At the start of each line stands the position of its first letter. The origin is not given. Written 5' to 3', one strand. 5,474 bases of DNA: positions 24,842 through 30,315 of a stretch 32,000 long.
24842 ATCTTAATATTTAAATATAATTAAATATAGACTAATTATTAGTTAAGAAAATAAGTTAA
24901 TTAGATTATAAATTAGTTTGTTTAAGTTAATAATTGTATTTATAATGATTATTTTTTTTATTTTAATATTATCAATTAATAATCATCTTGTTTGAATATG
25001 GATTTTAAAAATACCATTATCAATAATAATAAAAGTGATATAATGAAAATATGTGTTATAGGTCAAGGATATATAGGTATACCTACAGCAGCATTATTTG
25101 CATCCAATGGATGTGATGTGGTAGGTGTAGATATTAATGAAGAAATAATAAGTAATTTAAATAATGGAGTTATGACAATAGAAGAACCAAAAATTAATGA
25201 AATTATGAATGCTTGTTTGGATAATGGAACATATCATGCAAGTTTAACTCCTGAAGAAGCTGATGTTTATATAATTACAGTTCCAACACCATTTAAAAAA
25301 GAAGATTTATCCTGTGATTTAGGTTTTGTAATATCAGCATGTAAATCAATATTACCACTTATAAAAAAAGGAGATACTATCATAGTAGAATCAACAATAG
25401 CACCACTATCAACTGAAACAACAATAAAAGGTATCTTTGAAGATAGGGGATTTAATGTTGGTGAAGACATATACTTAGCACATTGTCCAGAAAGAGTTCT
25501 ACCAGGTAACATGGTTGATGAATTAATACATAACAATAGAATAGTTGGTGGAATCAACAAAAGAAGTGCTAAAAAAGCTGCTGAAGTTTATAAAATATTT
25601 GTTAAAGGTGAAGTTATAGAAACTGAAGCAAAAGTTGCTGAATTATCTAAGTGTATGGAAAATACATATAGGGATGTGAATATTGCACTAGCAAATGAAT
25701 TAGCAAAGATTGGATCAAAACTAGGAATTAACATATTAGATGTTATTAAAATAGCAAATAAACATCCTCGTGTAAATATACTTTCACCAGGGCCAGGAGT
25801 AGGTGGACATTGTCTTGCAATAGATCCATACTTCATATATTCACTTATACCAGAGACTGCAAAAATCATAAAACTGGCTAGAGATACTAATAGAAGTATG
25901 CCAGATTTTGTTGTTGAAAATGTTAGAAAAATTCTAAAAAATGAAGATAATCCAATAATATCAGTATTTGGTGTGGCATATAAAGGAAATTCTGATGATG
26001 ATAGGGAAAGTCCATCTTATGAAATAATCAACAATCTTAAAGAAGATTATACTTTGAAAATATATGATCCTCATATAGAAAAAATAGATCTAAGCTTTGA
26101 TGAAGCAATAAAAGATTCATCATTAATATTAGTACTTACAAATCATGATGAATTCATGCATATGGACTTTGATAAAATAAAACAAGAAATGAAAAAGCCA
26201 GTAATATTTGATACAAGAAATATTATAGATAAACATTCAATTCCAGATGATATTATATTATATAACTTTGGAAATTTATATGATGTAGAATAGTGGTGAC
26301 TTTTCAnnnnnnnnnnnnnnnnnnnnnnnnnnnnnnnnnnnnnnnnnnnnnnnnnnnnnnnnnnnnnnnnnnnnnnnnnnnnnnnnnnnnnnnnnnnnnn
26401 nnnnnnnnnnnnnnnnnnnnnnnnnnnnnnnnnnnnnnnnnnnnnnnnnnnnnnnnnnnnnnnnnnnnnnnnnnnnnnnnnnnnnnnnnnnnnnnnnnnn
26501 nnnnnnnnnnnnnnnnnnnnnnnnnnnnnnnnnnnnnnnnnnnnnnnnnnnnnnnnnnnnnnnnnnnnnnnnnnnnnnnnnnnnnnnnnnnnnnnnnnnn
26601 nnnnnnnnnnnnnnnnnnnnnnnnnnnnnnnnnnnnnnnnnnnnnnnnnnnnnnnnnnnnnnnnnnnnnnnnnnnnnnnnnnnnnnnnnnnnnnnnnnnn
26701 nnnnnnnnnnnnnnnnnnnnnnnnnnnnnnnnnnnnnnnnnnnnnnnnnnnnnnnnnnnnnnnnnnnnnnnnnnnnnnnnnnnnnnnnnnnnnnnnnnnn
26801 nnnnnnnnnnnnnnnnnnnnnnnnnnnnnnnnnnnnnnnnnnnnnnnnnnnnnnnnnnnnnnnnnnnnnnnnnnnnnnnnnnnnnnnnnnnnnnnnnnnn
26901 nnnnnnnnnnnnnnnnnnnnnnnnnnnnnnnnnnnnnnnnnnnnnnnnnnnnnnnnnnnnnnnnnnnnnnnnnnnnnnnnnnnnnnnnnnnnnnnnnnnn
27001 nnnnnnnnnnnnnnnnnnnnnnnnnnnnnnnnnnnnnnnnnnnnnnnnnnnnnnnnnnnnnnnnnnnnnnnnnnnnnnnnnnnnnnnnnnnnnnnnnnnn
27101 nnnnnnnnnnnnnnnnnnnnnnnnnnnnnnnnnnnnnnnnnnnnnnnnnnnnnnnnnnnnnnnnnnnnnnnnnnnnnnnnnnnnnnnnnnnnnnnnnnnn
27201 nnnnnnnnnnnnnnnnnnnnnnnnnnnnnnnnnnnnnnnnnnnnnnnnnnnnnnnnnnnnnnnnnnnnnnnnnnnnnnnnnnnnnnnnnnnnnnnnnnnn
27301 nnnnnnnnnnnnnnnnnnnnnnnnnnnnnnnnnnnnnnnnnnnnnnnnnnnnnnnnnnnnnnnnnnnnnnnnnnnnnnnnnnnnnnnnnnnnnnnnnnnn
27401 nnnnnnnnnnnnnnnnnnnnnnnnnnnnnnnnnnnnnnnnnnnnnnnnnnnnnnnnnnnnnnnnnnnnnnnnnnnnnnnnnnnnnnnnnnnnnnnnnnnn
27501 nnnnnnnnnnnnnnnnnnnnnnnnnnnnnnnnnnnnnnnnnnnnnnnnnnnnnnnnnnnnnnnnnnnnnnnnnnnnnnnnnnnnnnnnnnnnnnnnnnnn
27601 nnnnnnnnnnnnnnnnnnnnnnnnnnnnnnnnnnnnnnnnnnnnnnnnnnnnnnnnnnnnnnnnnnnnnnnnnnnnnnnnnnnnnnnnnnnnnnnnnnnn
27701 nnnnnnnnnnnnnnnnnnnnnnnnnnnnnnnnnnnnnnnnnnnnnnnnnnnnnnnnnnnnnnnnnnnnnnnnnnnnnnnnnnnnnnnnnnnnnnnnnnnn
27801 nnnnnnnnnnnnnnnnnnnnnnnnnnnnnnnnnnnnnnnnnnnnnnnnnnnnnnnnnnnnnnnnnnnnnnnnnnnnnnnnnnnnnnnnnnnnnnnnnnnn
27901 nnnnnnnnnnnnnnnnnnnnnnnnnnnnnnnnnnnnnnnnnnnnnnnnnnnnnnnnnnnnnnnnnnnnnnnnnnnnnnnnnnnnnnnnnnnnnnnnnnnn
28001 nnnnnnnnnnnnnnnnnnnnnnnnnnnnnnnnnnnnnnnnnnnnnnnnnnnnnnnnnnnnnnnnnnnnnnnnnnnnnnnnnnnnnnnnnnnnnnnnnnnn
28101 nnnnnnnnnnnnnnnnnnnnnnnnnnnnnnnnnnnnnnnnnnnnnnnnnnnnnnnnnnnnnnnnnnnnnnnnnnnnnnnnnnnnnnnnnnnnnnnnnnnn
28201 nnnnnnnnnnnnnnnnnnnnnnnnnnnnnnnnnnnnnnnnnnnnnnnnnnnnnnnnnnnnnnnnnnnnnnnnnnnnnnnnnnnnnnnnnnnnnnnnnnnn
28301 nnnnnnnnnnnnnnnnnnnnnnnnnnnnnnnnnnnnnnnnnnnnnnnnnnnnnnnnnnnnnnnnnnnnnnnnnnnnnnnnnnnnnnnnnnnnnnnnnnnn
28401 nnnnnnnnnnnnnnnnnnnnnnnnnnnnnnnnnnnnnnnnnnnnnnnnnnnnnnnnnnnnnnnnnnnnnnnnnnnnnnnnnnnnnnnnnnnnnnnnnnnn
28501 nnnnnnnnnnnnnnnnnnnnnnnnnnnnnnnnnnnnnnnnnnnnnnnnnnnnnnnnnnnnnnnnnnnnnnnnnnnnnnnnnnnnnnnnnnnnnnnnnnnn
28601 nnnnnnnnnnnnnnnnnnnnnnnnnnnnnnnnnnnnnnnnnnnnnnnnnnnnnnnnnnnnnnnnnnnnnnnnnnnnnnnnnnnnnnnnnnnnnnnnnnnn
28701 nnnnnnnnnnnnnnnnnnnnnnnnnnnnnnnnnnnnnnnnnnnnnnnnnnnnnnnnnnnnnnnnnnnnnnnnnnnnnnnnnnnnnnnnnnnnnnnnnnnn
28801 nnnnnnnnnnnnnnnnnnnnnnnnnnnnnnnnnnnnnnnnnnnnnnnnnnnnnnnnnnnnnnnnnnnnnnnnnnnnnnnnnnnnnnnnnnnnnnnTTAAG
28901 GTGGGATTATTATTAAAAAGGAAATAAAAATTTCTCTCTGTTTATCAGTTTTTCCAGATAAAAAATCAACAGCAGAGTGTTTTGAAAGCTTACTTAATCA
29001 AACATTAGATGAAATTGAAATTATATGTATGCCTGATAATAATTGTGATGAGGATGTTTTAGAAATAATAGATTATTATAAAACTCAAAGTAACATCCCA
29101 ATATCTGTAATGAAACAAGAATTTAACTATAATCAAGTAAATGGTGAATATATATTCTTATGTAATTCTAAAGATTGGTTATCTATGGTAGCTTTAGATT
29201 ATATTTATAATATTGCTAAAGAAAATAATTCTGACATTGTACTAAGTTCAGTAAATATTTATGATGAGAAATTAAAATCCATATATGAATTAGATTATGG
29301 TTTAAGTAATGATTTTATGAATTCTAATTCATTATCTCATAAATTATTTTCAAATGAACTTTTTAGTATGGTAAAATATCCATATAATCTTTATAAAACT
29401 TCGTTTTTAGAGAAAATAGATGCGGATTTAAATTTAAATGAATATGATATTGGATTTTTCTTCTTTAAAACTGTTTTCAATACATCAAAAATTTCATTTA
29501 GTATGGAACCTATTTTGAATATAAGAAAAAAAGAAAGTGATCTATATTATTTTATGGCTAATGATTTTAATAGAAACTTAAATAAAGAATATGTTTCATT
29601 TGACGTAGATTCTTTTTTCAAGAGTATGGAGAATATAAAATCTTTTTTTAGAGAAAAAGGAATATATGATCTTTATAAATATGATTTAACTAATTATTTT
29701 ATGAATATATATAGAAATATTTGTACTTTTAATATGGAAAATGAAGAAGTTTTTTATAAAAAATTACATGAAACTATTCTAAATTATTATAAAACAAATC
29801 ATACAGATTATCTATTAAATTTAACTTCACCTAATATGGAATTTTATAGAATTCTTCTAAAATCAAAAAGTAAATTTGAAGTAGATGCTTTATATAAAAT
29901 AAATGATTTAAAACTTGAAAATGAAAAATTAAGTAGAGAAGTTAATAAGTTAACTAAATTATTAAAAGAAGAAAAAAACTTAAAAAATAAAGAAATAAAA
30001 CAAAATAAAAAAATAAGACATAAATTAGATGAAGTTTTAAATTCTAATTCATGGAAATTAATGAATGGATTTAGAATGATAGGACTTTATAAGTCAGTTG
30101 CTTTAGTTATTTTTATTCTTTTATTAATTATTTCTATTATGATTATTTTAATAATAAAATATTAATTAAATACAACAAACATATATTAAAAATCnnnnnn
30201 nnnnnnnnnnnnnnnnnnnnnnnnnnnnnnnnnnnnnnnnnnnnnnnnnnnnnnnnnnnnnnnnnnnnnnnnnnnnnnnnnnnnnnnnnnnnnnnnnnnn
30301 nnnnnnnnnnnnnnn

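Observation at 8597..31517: Bacterial-style, ABC-transporter-dependent acidic wall-glycopolymer (teichuronic-acid-like) locus in a probable pseudomurein-walled methanogen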

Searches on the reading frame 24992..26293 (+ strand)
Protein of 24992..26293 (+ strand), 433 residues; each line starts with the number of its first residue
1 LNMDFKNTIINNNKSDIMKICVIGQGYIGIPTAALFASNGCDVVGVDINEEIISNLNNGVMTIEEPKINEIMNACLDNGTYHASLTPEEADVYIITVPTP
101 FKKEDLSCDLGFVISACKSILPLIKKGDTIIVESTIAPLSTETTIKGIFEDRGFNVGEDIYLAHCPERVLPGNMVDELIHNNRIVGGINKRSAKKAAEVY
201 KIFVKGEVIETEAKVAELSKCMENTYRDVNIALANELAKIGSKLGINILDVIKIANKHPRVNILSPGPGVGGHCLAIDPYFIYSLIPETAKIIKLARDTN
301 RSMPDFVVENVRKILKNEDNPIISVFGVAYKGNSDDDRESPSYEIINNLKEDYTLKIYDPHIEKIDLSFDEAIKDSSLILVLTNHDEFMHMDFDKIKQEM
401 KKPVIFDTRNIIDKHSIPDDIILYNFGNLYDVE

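Call 5: search_protein_families(library=pfam, proteins=[window:24992-26293:+], max_evalue=0.01)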
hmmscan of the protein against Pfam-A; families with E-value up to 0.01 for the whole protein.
window:24992-26293:+ (433 aa): 8 families
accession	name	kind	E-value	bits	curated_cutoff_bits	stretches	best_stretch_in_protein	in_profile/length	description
PF03721.20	UDPG_MGDP_dh_N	-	2.3e-55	187.5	27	1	18-196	1-183/187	UDP-glucose/GDP-mannose dehydrogenase family, NAD binding domain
PF03720.21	UDPG_MGDP_dh_C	-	1.6e-25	89.9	30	1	325-414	2-103/103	UDP-glucose/GDP-mannose dehydrogenase family, UDP binding domain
PF00984.24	UDPG_MGDP_dh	-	1.8e-24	86.1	25.4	1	215-301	2-93/94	UDP-glucose/GDP-mannose dehydrogenase family, central domain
PF02737.24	3HCDH_N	-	3.5e-05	24.2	22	1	19-62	1-44/180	3-hydroxyacyl-CoA dehydrogenase, NAD binding domain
PF03446.21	NAD_binding_2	-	0.0004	20.9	21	1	19-146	1-105/161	NAD binding domain of 6-phosphogluconate dehydrogenase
PF01210.29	NAD_Gly3P_dh_N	-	0.001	19.5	23.1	0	19-101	1-81/158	NAD-dependent glycerol-3-phosphate dehydrogenase N-terminus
PF00070.33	Pyr_redox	-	0.0016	19.3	22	1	19-59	1-41/82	Pyridine nucleotide-disulphide oxidoreductase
PF07992.20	Pyr_redox_2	-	0.0024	17.8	26.1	1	16-58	142-183/291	Pyridine nucleotide-disulphide oxidoreductase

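Call 7: search_protein_families(library=ncbifam, proteins=[window:24992-26293:+], max_evalue=0.001)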
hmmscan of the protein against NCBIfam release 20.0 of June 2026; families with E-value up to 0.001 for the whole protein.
window:24992-26293:+ (433 aa): 14 families
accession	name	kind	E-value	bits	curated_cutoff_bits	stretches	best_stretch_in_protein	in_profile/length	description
TIGR03026.1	NDP-sugDHase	subfamily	1.9e-125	418.8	189.8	1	18-410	1-413/413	nucleotide sugar dehydrogenase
NF040825.1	UDPMaNacDH_Arch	equivalog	8.3e-119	397.2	750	1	18-422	1-409/418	UDP-N-acetyl-D-mannosamine dehydrogenase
NF008286.0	PRK11064.1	equivalog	8.3e-117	390.3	459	1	18-400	4-411/420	UDP-N-acetyl-D-mannosamine dehydrogenase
NF041297.1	UDPGDh_AglM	equivalog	6.6e-53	180.2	670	1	18-415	1-420/429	UDP-glucose 6-dehydrogenase AglM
NF047673.2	TeichurnBiosyTuaD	equivalog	5.2e-47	161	700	1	18-424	2-426/439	UDP-glucose 6-dehydrogenase TuaD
NF011729.0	PRK15182.1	equivalog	4.5e-45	154.2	592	1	16-408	5-412/425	Vi polysaccharide biosynthesis UDP-N-acetylglucosamine C-6 dehydrogenase TviB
NF011631.0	PRK15057.1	equivalog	3.5e-18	65.9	757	1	18-364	1-341/388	UDP-glucose 6-dehydrogenase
TIGR01350.1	lipoamide_DH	equivalog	1.6e-05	23.9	408.8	1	12-63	165-216/461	dihydrolipoyl dehydrogenase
NF004943.0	PRK06292.2-1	equivalog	0.00015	20.7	432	1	19-77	173-231/456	dihydrolipoyl dehydrogenase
NF004699.0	PRK06035.1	equivalog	0.00017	20.8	500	1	16-68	2-51/294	3-hydroxyacyl-CoA dehydrogenase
NF045599.1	bili_reduct_long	exception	0.00032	19.1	750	1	9-63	496-550/641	bilirubin reductase, long form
NF004947.0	PRK06292.2-5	equivalog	0.0007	18.6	592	0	19-76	171-228/474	dihydrolipoyl dehydrogenase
NF046103.1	NOXase_Strep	equivalog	0.00072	18.6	600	0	12-56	142-186/442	H2O-forming NADH oxidase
NF004474.0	PRK05808.1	subfamily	0.00098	18.5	408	0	16-65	2-48/283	3-hydroxybutyryl-CoA dehydrogenase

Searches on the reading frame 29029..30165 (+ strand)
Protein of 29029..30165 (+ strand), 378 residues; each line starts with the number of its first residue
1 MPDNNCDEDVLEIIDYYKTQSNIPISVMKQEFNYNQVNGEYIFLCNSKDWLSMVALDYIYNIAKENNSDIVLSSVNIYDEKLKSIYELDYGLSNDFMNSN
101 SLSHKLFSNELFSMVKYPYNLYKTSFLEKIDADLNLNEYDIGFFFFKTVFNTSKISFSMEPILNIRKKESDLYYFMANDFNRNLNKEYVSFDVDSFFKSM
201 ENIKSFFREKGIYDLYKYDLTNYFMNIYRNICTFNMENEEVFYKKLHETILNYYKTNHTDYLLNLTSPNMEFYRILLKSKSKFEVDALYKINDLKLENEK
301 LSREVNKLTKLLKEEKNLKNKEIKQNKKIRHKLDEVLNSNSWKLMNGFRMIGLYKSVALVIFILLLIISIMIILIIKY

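Call 5: search_protein_families(library=pfam, proteins=[window:29029-30165:+], max_evalue=0.01)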
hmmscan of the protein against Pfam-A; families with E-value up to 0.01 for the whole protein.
window:29029-30165:+ (378 aa): 1 family
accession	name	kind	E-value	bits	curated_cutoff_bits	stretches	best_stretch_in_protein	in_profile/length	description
PF09753.14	Use1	-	0.0064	16.6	38.3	0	294-375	152-234/243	Membrane fusion protein Use1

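Call 7: search_protein_families(library=ncbifam, proteins=[window:29029-30165:+], max_evalue=0.001)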
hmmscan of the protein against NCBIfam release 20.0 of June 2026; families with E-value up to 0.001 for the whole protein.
window:29029-30165:+ (378 aa): 0 families

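Call 57: search_protein_families(library=pfam, proteins=[window:29029-30165:+], max_evalue=1)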
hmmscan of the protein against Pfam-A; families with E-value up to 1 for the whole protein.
window:29029-30165:+ (378 aa): 4 families
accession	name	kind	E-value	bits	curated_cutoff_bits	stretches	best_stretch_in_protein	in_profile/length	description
PF09753.14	Use1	-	0.0064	16.6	38.3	1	294-375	152-234/243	Membrane fusion protein Use1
PF01385.25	OrfB_IS605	-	0.026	15.2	30.5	1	287-352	39-107/120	Probable transposase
PF12137.13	RapA_C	-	0.087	12.3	26.8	1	298-344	306-352/360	RNA polymerase recycling family C-terminal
PF18502.6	Mrpl_C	-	0.52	11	25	0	282-341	36-94/111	54S ribosomal protein L8 C-terminal domain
